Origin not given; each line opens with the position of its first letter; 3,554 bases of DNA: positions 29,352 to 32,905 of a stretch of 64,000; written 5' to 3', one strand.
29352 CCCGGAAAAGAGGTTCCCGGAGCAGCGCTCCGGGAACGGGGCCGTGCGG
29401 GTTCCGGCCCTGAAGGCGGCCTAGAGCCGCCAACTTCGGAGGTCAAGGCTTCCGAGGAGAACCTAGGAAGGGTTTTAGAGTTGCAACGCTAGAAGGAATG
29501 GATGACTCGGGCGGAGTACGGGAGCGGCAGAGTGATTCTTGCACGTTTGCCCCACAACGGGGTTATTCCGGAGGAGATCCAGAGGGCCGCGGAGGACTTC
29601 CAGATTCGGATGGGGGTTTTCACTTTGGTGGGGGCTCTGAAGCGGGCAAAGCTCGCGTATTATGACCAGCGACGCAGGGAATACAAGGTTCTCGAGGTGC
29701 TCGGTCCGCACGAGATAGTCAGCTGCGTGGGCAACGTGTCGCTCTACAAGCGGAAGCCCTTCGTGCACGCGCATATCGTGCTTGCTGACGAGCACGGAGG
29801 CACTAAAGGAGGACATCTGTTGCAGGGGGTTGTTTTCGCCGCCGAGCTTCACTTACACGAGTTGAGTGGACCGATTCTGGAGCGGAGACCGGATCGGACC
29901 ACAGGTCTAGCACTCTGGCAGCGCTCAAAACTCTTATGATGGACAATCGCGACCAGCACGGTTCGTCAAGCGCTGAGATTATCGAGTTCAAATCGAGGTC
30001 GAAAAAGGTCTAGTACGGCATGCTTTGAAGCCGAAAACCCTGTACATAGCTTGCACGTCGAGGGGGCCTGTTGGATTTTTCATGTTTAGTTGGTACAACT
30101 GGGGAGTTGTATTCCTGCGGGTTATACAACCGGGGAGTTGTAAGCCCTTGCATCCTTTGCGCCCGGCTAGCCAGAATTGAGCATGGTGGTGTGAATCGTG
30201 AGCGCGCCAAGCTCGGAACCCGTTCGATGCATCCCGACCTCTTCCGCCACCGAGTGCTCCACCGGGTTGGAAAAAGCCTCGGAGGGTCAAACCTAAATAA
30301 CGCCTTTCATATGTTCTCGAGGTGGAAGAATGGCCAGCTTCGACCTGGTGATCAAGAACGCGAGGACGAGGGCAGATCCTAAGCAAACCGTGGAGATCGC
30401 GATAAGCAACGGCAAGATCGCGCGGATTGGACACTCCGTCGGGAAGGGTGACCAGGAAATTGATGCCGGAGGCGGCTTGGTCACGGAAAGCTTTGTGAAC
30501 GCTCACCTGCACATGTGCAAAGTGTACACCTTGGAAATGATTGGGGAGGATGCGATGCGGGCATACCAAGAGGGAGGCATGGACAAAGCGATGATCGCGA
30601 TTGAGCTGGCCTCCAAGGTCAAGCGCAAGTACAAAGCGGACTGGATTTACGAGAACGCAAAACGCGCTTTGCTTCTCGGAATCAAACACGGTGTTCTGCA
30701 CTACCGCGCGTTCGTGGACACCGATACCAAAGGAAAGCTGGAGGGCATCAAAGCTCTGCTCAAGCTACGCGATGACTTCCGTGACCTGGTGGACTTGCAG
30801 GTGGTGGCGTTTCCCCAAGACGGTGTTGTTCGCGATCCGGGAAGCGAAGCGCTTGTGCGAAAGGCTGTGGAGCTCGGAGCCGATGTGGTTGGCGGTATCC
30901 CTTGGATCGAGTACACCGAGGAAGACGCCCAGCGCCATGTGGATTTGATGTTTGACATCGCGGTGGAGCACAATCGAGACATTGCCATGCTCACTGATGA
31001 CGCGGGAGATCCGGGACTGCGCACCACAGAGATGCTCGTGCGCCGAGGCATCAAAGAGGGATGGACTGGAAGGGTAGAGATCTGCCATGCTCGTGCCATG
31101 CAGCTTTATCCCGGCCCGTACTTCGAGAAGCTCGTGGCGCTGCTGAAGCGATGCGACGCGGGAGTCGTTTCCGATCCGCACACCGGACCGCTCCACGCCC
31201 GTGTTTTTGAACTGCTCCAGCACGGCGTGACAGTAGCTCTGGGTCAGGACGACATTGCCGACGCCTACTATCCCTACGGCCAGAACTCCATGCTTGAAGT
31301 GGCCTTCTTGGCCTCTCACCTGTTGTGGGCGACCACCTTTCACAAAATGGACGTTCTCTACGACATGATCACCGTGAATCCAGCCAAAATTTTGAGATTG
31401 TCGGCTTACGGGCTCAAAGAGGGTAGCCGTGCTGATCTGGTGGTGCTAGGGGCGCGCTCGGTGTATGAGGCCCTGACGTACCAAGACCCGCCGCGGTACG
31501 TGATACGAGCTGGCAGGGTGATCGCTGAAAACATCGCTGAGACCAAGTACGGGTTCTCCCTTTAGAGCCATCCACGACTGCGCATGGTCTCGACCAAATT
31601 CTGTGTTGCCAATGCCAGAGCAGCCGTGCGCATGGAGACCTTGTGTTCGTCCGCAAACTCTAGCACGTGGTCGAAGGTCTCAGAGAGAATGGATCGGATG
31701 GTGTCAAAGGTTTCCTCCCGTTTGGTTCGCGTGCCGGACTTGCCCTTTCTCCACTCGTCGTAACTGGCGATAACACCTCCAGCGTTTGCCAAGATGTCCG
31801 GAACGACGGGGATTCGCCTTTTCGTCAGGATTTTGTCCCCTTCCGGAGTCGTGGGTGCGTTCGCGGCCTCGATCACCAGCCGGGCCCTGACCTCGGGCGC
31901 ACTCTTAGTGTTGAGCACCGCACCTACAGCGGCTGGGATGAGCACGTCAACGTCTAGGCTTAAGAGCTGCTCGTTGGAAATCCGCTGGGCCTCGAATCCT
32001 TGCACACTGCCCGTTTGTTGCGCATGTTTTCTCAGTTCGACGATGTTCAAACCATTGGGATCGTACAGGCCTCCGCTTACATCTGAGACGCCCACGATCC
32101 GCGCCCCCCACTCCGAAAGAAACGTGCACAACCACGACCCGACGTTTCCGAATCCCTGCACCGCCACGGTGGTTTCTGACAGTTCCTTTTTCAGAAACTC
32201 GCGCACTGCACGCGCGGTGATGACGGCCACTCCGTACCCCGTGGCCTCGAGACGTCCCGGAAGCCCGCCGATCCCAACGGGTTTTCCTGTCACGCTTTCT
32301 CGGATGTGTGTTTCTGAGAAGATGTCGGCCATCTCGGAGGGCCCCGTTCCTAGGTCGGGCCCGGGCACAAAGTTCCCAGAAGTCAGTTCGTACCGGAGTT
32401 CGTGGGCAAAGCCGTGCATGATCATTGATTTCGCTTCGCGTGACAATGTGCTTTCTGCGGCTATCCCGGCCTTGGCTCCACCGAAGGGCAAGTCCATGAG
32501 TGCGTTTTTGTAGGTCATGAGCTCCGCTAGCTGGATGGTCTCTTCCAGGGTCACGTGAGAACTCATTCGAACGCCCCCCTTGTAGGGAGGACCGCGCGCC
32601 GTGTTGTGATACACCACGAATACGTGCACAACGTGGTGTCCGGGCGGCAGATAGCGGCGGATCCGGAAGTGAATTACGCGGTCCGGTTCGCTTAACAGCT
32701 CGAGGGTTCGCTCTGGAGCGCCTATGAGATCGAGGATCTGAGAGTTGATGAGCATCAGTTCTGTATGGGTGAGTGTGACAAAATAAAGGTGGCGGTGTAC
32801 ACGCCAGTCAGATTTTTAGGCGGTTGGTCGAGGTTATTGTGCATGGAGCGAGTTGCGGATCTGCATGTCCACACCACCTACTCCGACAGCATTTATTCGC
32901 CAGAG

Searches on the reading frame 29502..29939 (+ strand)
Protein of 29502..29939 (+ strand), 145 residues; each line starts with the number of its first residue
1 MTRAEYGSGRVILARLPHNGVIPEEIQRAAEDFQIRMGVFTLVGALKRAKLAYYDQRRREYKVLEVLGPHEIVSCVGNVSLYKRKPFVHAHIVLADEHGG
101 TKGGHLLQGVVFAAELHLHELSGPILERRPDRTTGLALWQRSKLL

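Call 13: search_protein_families(library=pfam, proteins=[window:29502-29939:+])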
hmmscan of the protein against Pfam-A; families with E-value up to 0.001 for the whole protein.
window:29502-29939:+ (145 aa): 1 family
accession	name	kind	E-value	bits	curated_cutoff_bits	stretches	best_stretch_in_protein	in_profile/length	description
PF03479.20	PCC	-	2.3e-27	96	25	1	10-122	1-116/117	Plants and Prokaryotes Conserved (PCC) domain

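Call 30: find_encoding_contigs(protein=window:29502-29939:+, flank=10000, max_places=10)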
Protein window:29502-29939:+ (145 aa): 3 contigs read that carry it; 3 places shown.
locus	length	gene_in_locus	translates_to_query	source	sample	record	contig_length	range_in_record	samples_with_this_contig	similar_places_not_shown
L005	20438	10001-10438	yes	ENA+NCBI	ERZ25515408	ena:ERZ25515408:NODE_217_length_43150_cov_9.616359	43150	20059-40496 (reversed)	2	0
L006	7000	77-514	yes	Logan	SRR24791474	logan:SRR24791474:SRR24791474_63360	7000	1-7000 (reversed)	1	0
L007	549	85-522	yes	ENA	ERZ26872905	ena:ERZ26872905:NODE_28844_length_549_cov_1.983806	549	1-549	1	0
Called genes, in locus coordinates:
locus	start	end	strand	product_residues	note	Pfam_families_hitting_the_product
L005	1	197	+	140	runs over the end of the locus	PF02566:OsmC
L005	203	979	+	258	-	PF13938:DUF4213, PF04016:DUF364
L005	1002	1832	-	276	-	PF11449:ArsP_2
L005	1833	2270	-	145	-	PF01325:Fe_dep_repress, PF02742:Fe_dep_repr_C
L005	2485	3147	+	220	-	PF02943:FeThRed_B, PF00085:Thioredoxin, PF13098:Thioredoxin_2 (weak)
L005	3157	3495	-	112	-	PF02627:CMD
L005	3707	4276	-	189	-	PF03773:ArsP_1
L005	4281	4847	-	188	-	PF03773:ArsP_1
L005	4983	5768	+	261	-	PF04016:DUF364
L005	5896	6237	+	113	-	PF14601:TFX_C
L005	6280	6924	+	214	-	PF03853:YjeF_N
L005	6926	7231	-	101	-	-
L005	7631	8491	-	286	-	PF13489:Methyltransf_23 (faint), PF01564:Spermine_synth (faint), PF08241:Methyltransf_11 (weak), PF13649:Methyltransf_25 (weak), PF13847:Methyltransf_31 (weak)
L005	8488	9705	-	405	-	PF00549:Ligase_CoA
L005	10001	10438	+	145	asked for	PF03479:PCC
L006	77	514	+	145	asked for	PF03479:PCC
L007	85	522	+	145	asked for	PF03479:PCC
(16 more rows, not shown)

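Call 41: list_cluster_members(proteins=[window:29502-29939:+, window:40511-41119:+, window:35358-37334:-, window:31562-32755:-])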
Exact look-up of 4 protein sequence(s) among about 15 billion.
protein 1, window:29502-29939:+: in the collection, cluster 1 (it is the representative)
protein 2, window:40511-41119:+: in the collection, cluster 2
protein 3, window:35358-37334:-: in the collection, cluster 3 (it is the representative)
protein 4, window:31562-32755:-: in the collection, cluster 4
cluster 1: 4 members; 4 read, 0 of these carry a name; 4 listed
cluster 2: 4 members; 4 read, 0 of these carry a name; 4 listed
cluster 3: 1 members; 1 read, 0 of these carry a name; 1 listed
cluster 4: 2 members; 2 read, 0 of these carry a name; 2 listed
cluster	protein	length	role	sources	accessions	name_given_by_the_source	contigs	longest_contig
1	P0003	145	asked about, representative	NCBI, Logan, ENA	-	-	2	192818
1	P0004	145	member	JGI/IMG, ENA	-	-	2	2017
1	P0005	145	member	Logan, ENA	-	-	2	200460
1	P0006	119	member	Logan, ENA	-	-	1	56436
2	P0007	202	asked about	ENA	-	-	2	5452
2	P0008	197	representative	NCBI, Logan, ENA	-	-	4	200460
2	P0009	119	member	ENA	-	-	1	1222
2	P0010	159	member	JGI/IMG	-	-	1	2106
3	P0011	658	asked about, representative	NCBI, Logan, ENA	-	-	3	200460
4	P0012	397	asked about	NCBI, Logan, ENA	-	-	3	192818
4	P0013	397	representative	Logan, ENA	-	-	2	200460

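Call 42: find_encoding_contigs(protein=P0005, flank=10000, max_places=10)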
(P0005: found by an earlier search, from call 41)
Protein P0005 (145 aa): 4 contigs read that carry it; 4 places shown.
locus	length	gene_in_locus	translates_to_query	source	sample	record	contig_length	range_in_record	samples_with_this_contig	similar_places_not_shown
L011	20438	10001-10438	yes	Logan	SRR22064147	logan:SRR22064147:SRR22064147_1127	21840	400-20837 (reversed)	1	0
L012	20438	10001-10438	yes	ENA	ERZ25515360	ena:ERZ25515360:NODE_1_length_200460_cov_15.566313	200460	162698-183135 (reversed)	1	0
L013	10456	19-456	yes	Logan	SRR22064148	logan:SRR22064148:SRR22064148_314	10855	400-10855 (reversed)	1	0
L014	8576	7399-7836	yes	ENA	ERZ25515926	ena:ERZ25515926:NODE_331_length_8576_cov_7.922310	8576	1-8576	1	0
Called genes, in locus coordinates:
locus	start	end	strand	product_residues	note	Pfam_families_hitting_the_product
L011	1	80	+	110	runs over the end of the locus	PF01910:Thiamine_BP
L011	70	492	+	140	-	PF02566:OsmC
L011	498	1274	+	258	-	PF13938:DUF4213, PF04016:DUF364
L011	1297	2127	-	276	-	PF11449:ArsP_2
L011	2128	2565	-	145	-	PF01325:Fe_dep_repress, PF02742:Fe_dep_repr_C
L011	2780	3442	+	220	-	PF02943:FeThRed_B, PF00085:Thioredoxin, PF13098:Thioredoxin_2 (weak)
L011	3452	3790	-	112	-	PF02627:CMD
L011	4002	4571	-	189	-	PF03773:ArsP_1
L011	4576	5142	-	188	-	PF03773:ArsP_1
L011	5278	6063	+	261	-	PF04016:DUF364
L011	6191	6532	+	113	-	PF14601:TFX_C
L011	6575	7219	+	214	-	PF03853:YjeF_N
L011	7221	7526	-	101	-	-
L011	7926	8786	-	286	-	PF13489:Methyltransf_23 (weak), PF01564:Spermine_synth (faint), PF08241:Methyltransf_11 (weak), PF13649:Methyltransf_25 (weak), PF13847:Methyltransf_31 (weak)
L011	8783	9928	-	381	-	PF00549:Ligase_CoA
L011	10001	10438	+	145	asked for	PF03479:PCC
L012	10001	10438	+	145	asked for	PF03479:PCC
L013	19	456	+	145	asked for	PF03479:PCC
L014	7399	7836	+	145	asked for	PF03479:PCC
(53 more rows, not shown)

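Call 43: find_encoding_contigs(protein=P0004, flank=10000, max_places=10)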
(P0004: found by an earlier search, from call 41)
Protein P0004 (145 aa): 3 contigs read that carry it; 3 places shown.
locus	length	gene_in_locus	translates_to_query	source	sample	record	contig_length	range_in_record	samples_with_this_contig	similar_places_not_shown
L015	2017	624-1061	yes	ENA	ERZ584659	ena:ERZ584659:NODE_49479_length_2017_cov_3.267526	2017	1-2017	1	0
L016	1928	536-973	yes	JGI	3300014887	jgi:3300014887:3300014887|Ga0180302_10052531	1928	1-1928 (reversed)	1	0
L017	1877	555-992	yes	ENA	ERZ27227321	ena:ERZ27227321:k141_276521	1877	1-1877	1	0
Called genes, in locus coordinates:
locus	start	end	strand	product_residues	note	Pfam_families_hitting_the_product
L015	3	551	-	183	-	?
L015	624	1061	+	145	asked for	PF03479:PCC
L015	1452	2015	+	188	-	?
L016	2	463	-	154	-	?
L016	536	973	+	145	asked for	PF03479:PCC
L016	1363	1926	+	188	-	?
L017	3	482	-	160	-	?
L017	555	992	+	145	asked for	PF03479:PCC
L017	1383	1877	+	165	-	?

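Call 46: find_encoding_contigs(protein=P0008, flank=10000, max_places=10)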
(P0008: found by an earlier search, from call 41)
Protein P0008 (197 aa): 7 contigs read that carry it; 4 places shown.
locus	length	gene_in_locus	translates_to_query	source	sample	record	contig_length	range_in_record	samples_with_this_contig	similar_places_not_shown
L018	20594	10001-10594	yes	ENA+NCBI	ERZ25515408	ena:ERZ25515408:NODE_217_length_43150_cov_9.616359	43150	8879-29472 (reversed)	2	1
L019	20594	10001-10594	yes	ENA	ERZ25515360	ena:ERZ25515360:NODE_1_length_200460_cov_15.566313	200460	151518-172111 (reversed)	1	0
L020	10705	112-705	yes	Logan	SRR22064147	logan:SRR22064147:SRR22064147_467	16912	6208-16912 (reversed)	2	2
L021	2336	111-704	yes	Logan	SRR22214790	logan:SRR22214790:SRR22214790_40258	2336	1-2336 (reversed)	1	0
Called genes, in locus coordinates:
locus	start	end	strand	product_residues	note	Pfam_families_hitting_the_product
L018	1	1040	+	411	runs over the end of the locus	PF07969:Amidohydro_3, PF01979:Amidohydro_1 (weak)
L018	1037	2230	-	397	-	PF02812:ELFV_dehydrog_N, PF00208:ELFV_dehydrog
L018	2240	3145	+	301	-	PF02811:PHP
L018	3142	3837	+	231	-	PF00702:Hydrolase, PF12689:Acid_PPase (faint), PF12710:HAD, PF13419:HAD_2, PF13242:Hydrolase_like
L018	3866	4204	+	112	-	PF04430:DUF498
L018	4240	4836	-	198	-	PF01558:POR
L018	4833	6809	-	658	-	PF01855:POR_N, PF02775:TPP_enzyme_C, PF25160:LdpA_Fe-S-bd (faint), PF12797:Fer4_2 (faint), PF12838:Fer4_7 (weak), PF13237:Fer4_10 (faint), PF00037:Fer4 (weak)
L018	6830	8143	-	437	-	PF02629:CoA_binding, PF13380:CoA_binding_2, PF13607:Succ_CoA_lig, PF19045:Ligase_CoA_2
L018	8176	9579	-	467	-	PF22039:HUTI_composite_bact, PF01979:Amidohydro_1, PF07969:Amidohydro_3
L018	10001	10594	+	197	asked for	PF01926:MMR_HSR1, PF02421:FeoB_N, PF03193:RsgA_GTPase (faint)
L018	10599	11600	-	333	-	PF01048:PNP_UDP_1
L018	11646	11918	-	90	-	-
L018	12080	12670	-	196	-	-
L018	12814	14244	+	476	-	PF04715:, PF00425:Chorismate_bind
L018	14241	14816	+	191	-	PF00117:GATase, PF07722:Peptidase_C26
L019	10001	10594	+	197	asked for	PF01926:MMR_HSR1, PF02421:FeoB_N, PF03193:RsgA_GTPase (faint)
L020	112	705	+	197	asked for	PF01926:MMR_HSR1, PF02421:FeoB_N, PF03193:RsgA_GTPase (faint)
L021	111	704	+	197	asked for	PF01926:MMR_HSR1, PF02421:FeoB_N, PF03193:RsgA_GTPase (faint)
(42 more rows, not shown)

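Call 47: find_encoding_contigs(protein=P0010, flank=10000, max_places=10)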
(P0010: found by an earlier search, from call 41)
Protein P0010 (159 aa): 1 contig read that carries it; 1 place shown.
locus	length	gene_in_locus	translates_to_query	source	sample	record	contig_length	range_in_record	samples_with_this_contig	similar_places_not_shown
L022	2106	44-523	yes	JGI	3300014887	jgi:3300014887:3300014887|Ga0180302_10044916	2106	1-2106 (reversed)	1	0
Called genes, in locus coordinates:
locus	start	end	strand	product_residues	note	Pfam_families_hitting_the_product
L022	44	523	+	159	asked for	-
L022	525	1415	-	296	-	PF01048:PNP_UDP_1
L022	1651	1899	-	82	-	-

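Call 84: search_protein_families(library=ncbifam, proteins=[window:29502-29939:+], max_evalue=0.001)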
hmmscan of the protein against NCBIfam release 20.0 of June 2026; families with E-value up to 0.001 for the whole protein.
window:29502-29939:+ (145 aa): 0 families

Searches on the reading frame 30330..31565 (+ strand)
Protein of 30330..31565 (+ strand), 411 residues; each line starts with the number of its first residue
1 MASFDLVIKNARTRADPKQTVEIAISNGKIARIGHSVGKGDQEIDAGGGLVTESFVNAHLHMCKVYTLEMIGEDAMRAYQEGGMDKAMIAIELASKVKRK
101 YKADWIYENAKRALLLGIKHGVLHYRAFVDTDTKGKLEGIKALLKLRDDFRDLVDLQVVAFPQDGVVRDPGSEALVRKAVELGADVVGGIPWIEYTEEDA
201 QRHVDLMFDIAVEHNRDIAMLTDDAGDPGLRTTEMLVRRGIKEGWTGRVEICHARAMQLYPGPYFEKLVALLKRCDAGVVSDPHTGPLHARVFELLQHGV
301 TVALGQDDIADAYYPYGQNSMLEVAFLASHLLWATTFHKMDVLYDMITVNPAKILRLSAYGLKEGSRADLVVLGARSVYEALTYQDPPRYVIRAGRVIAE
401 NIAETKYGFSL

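Call 13: search_protein_families(library=pfam, proteins=[window:30330-31565:+])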
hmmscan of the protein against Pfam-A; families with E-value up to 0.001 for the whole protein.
window:30330-31565:+ (411 aa): 2 families
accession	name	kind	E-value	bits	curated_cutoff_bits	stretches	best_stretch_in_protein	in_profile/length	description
PF07969.17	Amidohydro_3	-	9.7e-36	124.7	29.7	1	42-398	1-471/472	Amidohydrolase family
PF01979.26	Amidohydro_1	-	4.6e-08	33.1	25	1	294-397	237-344/345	Amidohydrolase family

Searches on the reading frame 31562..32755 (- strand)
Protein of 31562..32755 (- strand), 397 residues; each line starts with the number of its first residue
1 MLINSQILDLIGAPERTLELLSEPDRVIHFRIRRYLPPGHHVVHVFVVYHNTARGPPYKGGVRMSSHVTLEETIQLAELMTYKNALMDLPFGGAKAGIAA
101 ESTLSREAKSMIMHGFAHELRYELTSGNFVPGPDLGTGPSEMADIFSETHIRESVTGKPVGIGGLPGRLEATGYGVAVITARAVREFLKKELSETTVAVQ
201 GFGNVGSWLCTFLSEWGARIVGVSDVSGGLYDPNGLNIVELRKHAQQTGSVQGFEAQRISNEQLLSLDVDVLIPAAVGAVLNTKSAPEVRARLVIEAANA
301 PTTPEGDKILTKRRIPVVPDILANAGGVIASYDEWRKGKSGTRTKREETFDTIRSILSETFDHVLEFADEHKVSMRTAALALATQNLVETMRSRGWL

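Call 81: search_solved_structures(query=window:31562-32755:-, max_evalue=1e-50, show_alignments=1)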
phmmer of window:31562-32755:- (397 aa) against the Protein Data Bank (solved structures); distinct sequences matched with E-value up to 1e-50: 37.
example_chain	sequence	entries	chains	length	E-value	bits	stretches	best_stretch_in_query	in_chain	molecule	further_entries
8kao_A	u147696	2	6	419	1.2e-79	271.3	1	7-397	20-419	Glutamate dehydrogenase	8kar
1b3b_A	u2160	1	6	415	8.8e-79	268.4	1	16-395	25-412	PROTEIN (GLUTAMATE DEHYDROGENASE)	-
2tmg_A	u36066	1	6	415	7.8e-78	265.3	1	16-395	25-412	PROTEIN (GLUTAMATE DEHYDROGENASE)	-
1b26_A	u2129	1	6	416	1.2e-77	264.7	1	16-395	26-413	GLUTAMATE DEHYDROGENASE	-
1gtm_A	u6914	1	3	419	1.4e-75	257.9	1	14-397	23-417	GLUTAMATE DEHYDROGENASE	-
1bvu_A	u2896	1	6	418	5.2e-75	256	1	13-397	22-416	PROTEIN (GLUTAMATE DEHYDROGENASE)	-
3k8z_A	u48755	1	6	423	2.5e-74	253.8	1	6-397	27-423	NAD-specific glutamate dehydrogenase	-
7mfm_A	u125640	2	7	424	4.1e-74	253.1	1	6-397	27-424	Glutamate dehydrogenase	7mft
6yeh_A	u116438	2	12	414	7.3e-73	249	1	46-396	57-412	Glutamate dehydrogenase 1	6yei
8s38_A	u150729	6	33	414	1.8e-72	247.7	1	39-396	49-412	Glutamate dehydrogenase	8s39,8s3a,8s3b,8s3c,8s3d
8owm_A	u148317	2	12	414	1.1e-71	245.1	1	40-396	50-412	Glutamate dehydrogenase 2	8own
3k92_A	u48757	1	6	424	2.2e-71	244.1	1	6-397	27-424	NAD-specific glutamate dehydrogenase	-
8ysw_A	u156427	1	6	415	5.2e-70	239.6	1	6-397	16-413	Glutamate dehydrogenase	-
8i83_A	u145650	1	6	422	5.5e-70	239.5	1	6-397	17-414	Glutamate dehydrogenase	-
4xgi_A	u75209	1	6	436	3.3e-69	236.9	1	8-395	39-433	Glutamate dehydrogenase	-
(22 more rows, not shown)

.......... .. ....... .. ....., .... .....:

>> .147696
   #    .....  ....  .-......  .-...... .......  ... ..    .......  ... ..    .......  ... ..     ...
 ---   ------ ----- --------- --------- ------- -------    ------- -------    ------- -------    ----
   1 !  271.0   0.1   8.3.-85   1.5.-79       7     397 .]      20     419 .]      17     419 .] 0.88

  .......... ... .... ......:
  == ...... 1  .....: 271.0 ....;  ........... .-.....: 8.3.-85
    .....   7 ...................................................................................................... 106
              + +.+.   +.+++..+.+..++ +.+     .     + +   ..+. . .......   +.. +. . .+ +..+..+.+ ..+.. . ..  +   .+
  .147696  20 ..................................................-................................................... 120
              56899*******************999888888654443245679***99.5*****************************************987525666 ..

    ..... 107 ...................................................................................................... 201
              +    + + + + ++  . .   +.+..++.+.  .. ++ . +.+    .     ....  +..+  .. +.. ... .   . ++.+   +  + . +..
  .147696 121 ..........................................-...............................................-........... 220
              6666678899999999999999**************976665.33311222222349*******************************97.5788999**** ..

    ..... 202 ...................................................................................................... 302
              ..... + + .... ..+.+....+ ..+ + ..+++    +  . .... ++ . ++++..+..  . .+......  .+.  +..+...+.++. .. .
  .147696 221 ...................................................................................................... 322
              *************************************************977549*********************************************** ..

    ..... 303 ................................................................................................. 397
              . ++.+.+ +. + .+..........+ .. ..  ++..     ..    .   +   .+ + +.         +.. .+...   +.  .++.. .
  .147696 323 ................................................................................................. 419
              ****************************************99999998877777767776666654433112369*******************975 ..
